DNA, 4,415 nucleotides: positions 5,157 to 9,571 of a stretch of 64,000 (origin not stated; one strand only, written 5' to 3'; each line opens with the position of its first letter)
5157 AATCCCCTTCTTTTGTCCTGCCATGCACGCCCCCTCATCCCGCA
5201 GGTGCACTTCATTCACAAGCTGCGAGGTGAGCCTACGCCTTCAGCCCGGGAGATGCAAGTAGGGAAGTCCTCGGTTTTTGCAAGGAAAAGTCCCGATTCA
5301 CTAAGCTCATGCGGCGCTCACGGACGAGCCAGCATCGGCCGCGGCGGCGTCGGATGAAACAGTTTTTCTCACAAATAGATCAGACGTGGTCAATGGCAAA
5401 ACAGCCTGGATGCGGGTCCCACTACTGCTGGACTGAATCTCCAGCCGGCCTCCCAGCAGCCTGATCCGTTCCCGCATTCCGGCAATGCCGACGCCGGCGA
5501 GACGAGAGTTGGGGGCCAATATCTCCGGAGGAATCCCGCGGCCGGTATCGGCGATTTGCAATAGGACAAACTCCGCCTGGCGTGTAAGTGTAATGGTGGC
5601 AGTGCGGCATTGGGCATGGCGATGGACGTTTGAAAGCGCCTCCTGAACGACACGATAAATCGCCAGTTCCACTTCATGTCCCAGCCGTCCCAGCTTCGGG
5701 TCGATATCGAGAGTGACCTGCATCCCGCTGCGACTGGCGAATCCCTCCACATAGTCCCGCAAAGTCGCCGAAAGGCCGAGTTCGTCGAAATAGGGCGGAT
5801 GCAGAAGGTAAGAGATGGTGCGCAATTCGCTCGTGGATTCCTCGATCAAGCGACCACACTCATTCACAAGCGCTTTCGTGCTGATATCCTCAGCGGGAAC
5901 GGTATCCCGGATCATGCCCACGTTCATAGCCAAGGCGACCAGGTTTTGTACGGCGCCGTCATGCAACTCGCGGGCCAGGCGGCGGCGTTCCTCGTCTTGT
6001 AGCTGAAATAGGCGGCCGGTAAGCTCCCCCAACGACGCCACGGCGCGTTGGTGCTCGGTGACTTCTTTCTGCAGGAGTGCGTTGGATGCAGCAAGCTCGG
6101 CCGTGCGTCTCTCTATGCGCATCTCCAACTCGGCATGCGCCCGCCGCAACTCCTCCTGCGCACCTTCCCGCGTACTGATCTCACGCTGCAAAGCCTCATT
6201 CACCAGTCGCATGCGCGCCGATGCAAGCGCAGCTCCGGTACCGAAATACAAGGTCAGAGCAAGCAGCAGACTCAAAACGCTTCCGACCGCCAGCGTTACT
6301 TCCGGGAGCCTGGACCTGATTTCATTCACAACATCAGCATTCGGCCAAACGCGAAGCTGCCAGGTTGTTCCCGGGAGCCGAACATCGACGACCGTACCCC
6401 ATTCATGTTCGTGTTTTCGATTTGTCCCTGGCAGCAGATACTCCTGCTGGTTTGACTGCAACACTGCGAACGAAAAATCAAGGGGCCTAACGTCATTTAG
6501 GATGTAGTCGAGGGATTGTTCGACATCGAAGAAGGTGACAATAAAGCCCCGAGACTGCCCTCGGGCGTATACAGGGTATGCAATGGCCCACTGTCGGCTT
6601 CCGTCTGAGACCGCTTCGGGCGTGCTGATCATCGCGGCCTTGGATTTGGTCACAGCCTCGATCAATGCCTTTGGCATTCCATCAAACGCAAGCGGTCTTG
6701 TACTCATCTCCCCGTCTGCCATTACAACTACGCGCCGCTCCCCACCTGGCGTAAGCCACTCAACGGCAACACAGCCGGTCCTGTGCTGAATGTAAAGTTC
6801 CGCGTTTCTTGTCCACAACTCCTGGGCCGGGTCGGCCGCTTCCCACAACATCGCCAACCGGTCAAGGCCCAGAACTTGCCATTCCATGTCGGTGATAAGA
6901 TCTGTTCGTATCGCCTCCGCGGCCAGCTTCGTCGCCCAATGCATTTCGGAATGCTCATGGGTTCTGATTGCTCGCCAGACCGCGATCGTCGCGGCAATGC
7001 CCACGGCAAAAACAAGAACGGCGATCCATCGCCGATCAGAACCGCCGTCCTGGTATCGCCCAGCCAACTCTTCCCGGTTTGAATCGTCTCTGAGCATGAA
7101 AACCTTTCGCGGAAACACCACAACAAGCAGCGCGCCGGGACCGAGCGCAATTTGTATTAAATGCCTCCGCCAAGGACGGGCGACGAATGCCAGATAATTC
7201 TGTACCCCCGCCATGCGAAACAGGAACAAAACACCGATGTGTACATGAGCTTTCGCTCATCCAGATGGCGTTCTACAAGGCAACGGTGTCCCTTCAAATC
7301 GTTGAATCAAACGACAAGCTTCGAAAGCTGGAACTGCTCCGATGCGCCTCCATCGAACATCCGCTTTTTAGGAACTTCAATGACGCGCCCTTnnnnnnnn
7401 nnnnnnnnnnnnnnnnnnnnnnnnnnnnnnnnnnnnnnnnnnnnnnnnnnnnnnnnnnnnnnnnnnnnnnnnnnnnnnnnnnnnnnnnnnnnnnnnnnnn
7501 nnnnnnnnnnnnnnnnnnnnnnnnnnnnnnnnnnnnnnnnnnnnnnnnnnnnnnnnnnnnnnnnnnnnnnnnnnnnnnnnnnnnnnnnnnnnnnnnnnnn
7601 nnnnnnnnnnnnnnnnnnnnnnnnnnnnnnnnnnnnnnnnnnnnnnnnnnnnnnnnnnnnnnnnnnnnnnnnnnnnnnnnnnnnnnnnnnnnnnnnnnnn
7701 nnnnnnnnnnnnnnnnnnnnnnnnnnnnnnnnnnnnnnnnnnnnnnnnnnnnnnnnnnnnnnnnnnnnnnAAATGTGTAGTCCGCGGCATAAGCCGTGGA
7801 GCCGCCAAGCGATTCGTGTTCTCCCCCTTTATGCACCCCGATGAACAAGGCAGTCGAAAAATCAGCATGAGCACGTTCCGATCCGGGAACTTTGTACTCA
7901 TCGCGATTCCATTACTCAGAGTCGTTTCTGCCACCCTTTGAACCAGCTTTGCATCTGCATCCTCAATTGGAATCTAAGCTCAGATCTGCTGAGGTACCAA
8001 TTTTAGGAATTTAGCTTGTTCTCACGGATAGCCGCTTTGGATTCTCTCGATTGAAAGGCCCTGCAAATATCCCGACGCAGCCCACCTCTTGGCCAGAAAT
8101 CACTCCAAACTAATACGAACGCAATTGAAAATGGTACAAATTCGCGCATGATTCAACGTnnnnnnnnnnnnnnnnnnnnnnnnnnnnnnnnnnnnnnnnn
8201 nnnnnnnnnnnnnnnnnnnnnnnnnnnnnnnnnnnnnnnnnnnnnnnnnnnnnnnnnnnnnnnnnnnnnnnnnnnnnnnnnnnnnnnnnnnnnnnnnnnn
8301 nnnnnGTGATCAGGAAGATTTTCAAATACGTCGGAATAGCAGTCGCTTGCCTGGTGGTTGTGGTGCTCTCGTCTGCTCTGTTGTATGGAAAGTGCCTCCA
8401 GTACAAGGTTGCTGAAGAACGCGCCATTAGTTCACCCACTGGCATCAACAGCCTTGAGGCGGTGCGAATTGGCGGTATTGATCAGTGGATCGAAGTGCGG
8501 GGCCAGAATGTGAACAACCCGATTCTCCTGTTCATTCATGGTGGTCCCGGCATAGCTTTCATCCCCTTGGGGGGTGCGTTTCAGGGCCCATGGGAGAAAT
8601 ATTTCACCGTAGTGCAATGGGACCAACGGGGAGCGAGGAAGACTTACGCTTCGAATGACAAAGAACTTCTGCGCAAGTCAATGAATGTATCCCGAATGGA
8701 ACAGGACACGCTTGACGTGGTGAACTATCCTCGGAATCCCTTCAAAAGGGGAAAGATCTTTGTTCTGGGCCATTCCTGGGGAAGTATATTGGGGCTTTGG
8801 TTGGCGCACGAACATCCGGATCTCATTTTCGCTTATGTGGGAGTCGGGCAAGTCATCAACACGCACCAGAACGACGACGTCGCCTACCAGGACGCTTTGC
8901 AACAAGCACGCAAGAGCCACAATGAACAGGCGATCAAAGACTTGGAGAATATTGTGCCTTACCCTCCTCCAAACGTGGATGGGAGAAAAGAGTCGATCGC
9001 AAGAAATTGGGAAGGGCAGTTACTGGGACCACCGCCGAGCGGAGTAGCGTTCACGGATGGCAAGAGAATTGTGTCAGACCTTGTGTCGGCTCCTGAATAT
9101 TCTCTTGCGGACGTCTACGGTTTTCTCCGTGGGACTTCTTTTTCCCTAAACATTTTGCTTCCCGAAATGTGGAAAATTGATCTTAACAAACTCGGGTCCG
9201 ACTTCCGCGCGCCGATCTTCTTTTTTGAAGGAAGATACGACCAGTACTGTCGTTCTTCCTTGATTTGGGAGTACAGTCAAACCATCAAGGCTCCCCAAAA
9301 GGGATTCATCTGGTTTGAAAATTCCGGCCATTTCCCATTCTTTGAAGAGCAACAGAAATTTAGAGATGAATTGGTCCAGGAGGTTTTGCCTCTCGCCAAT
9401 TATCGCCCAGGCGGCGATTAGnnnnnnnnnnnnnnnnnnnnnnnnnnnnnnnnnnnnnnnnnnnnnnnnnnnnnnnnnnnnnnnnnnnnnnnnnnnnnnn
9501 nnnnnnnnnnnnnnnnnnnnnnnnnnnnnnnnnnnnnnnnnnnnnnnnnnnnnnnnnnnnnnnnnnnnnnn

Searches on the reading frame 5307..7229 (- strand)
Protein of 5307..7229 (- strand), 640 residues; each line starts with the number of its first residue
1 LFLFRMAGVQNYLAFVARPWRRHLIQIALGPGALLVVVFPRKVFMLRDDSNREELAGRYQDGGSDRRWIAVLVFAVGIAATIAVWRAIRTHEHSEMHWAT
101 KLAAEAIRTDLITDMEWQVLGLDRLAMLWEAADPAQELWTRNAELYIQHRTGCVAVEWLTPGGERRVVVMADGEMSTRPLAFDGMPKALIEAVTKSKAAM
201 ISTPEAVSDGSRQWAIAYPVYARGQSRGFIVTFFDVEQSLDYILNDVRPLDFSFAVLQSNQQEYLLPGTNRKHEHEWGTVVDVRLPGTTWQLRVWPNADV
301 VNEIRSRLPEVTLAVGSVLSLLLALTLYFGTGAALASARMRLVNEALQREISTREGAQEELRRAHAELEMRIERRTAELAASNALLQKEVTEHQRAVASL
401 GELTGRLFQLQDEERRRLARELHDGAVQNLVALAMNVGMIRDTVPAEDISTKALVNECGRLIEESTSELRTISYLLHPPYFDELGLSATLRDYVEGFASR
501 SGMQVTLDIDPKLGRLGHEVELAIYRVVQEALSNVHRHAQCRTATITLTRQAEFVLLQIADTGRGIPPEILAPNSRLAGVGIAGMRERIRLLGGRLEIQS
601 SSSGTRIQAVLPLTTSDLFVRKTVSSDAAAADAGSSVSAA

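Call 51: search_protein_families(library=pfam, proteins=[window:5307-7229:-], max_evalue=0.00001)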
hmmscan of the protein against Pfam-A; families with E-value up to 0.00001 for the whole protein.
window:5307-7229:- (640 aa): 2 families
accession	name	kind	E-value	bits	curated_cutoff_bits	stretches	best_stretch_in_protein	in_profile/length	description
PF02518.31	HATPase_c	-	1.7e-16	61.1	26.4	1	521-614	3-110/111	Histidine kinase-, DNA gyrase B-, and HSP90-like ATPase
PF07730.19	HisKA_3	-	1.1e-12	48.7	24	1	414-479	1-66/68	Histidine kinase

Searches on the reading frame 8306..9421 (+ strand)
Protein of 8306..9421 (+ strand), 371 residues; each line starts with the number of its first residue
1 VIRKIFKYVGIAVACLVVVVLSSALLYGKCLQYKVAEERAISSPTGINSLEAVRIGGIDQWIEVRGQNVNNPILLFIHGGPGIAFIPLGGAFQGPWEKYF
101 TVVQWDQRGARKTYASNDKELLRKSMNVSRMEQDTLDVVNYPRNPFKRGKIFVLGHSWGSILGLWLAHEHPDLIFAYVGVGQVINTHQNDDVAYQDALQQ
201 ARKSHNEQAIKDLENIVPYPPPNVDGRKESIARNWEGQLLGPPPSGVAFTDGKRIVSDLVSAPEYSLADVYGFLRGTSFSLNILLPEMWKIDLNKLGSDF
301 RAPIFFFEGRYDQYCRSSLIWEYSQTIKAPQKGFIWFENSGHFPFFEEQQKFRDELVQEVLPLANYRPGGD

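Call 51: search_protein_families(library=pfam, proteins=[window:8306-9421:+], max_evalue=0.00001)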
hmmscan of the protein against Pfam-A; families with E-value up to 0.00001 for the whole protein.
window:8306-9421:+ (371 aa): 3 families
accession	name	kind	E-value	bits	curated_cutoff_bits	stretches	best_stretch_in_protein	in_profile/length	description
PF00561.26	Abhydrolase_1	-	1.3e-16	61.4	25.8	1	72-348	1-244/245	alpha/beta hydrolase fold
PF12146.15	Hydrolase_4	-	2.2e-09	37.4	27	1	100-189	32-116/239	Serine aminopeptidase, S33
PF12697.13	Abhydrolase_6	-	1.7e-07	32.6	26.3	1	74-354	1-216/217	Alpha/beta hydrolase family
